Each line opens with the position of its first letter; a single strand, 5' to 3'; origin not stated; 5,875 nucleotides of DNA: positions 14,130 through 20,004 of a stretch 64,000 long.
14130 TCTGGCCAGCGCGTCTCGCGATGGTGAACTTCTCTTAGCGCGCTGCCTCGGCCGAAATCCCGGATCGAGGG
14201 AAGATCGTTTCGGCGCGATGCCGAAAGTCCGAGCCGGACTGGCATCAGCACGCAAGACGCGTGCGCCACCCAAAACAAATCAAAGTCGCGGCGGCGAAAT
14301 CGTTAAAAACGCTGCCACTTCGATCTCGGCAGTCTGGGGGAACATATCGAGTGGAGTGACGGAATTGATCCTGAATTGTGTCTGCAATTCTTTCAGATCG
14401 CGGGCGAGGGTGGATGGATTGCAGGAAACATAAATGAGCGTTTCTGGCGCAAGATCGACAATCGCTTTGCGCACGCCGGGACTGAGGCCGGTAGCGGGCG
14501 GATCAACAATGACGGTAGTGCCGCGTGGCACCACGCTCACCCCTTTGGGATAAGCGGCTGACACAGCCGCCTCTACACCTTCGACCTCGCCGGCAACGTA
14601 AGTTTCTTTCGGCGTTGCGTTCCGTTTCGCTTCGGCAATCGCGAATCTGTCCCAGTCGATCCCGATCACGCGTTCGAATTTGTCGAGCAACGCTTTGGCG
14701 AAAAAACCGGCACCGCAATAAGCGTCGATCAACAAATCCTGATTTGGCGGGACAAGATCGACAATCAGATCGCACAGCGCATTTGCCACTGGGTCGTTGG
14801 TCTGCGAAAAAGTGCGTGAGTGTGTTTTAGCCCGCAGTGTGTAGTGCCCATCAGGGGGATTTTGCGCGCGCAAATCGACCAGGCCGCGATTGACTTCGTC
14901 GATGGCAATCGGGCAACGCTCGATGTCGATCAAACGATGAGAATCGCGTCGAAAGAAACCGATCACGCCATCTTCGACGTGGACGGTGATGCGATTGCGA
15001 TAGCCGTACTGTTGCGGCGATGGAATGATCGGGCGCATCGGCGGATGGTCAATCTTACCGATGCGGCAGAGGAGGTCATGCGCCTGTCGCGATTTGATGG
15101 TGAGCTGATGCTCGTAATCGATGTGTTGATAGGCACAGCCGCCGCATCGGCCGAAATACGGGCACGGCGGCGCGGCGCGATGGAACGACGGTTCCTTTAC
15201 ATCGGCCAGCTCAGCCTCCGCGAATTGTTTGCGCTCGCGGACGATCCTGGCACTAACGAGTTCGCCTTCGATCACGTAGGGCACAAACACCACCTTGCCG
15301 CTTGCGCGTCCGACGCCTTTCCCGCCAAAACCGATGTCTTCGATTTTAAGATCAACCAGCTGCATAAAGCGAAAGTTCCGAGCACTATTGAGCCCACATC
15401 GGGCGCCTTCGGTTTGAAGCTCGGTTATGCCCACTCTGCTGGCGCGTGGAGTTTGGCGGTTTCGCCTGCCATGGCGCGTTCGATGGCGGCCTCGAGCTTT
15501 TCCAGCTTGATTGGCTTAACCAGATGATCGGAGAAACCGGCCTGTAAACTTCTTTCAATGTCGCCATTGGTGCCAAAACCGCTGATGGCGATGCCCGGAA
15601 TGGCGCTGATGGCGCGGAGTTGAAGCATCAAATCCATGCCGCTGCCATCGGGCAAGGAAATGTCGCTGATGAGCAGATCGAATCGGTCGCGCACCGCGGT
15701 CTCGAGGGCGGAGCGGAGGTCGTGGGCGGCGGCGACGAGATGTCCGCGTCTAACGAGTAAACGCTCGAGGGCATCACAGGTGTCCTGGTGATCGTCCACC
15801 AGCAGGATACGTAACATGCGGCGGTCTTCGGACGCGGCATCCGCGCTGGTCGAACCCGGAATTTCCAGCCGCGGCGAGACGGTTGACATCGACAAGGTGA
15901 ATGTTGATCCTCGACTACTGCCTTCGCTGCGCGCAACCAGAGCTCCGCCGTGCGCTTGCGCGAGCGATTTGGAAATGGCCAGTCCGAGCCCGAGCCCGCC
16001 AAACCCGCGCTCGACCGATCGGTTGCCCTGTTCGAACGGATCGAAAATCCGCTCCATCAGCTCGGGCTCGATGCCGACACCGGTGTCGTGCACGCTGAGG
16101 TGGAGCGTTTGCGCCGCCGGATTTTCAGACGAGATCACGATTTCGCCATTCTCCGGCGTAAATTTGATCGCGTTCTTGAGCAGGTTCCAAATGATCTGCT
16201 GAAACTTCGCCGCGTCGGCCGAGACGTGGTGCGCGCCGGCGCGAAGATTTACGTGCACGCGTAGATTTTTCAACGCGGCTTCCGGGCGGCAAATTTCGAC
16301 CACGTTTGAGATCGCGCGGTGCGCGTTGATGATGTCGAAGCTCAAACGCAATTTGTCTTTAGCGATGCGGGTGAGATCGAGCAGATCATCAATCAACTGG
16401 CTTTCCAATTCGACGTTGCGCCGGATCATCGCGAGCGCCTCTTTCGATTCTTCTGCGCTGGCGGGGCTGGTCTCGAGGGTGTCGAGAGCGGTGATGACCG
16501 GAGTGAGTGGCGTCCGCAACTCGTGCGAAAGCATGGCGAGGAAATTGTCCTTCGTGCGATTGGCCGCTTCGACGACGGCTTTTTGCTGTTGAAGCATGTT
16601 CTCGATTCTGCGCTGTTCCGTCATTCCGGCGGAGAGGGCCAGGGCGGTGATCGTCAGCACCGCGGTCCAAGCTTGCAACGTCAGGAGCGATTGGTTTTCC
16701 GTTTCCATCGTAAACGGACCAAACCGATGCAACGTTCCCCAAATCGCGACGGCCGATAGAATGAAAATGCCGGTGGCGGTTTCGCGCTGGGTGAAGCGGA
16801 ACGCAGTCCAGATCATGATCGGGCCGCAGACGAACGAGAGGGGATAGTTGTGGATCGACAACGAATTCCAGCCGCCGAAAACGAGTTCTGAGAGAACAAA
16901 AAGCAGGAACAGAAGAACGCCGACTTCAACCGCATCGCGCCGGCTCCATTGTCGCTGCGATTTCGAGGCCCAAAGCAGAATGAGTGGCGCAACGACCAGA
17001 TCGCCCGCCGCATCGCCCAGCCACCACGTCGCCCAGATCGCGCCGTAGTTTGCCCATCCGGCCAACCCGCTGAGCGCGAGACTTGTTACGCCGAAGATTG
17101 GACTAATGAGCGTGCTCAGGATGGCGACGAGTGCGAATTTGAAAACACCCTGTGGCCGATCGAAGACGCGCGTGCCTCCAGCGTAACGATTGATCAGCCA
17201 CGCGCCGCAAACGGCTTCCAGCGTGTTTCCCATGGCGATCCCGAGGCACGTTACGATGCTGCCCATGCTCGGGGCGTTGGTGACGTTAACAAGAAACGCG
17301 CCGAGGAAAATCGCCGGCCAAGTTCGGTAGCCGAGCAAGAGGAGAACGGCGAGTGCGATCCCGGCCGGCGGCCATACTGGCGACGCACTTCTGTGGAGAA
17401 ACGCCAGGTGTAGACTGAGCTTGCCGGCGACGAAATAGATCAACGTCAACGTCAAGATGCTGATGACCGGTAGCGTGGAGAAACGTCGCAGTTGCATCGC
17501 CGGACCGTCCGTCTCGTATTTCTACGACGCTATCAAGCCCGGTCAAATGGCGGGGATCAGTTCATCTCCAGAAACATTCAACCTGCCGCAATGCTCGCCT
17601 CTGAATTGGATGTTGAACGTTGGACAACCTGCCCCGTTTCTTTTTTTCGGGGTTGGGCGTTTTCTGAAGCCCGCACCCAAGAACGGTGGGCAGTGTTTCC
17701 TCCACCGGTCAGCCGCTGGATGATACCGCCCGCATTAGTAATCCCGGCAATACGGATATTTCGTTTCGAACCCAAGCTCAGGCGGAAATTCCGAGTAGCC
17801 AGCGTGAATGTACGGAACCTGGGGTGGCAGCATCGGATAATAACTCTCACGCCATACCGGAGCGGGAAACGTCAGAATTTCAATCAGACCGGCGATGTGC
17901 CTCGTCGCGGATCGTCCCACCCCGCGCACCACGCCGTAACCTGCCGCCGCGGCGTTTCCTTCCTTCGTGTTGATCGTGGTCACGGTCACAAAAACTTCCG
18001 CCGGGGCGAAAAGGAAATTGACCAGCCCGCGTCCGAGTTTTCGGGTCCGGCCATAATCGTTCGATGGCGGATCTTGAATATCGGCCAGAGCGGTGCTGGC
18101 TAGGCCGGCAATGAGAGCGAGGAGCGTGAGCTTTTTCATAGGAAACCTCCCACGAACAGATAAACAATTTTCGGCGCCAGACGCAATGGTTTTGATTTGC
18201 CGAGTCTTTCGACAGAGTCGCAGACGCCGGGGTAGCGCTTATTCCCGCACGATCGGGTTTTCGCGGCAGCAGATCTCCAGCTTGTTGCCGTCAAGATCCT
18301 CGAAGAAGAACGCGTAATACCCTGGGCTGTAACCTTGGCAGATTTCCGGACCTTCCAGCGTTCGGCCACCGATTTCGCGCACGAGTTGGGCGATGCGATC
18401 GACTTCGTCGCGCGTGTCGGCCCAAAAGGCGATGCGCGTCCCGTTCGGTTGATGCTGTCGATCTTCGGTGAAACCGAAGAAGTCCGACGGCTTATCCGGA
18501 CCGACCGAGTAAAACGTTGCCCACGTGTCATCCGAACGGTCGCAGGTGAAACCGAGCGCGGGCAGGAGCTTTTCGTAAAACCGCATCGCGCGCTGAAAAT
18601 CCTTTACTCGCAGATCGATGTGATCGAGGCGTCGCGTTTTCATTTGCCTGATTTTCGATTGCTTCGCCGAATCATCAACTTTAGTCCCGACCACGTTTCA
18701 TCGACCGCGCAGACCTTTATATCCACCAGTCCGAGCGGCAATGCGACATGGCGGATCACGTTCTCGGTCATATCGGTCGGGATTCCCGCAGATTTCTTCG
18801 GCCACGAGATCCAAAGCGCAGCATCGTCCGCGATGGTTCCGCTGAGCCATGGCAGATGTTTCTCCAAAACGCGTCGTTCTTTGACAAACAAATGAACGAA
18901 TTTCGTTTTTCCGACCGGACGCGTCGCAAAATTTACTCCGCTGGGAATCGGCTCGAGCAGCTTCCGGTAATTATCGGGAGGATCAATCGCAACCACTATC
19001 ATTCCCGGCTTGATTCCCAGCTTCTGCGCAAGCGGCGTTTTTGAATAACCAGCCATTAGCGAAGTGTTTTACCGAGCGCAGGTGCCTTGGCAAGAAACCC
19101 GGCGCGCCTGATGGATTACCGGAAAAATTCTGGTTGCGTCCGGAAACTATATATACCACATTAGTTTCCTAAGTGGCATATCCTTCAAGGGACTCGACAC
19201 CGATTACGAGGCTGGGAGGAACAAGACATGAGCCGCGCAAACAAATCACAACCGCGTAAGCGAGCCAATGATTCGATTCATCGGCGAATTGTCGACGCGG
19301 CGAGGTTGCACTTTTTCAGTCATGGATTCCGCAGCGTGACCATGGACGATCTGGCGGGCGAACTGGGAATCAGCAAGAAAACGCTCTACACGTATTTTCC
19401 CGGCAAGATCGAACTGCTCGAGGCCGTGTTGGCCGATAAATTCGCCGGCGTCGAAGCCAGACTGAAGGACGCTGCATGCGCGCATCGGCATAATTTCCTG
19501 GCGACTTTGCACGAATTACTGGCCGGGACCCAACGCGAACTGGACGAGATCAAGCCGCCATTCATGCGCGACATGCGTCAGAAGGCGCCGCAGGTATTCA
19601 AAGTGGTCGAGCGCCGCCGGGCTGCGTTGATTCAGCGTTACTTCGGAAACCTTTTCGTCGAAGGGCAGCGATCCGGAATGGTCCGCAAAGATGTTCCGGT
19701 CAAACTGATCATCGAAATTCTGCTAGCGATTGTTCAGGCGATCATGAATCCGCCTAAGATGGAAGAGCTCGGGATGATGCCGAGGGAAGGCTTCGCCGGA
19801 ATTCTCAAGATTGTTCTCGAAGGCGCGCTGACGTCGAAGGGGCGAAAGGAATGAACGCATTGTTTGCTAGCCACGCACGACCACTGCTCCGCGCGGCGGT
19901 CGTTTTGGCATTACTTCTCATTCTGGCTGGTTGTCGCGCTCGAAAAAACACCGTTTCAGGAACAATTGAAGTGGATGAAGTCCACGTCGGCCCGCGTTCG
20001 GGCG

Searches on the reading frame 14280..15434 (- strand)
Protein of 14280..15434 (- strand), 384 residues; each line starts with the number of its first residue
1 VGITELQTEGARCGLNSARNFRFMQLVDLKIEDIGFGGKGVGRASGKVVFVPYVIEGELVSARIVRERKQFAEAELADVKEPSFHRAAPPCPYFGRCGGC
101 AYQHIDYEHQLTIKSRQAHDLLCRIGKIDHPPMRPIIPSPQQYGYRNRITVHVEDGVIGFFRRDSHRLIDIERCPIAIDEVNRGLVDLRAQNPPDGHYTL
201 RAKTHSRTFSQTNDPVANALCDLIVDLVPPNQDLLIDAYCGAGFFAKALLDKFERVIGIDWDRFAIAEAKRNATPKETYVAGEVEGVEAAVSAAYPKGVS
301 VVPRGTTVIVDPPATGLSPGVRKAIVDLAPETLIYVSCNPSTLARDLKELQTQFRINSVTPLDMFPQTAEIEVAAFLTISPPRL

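Call 70: search_protein_families(library=pfam, proteins=[window:14280-15434:-], max_evalue=0.001)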
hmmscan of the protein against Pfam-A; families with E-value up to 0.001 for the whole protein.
window:14280-15434:- (384 aa): 3 families
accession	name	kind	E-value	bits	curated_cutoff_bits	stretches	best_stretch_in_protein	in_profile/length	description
PF05958.17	tRNA_U5-meth_tr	-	3.6e-19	69.4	23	2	306-378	285-355/357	tRNA (Uracil-5-)-methyltransferase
PF01938.26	TRAM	-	1.3e-07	31.8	21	1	27-76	8-60/61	TRAM domain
PF13649.12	Methyltransf_25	-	0.00029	21.9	27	1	237-285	3-56/97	Methyltransferase domain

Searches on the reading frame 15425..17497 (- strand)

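Call 70: search_protein_families(library=pfam, proteins=[window:15425-17497:-], max_evalue=0.001)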
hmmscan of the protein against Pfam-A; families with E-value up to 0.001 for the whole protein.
window:15425-17497:- (690 aa): 4 families
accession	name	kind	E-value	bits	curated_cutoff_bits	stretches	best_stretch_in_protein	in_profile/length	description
PF05231.19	MASE1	-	7.3e-47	160.4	29.8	1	16-296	4-299/299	MASE1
PF02518.31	HATPase_c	-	1.3e-25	90.4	26.4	1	428-537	2-107/111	Histidine kinase-, DNA gyrase B-, and HSP90-like ATPase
PF00072.30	Response_reg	-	1.1e-21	77.6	30.2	1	564-673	1-111/111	Response regulator receiver domain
PF00512.31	HisKA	-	4.1e-15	56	26.9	1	316-378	2-63/66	His Kinase A (phospho-acceptor) domain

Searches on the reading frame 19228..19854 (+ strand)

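Call 70: search_protein_families(library=pfam, proteins=[window:19228-19854:+], max_evalue=0.001)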
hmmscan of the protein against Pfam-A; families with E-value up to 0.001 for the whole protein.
window:19228-19854:+ (208 aa): 2 families
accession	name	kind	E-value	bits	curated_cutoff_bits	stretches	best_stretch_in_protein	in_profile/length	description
PF00440.29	TetR_N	-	1.9e-13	50.4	24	1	21-67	1-47/47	Bacterial regulatory proteins, tetR family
PF21597.2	TetR_C_43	-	1.5e-06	28.8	27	0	134-174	44-84/105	Transcriptional regulator SbtR-like, C-terminal domain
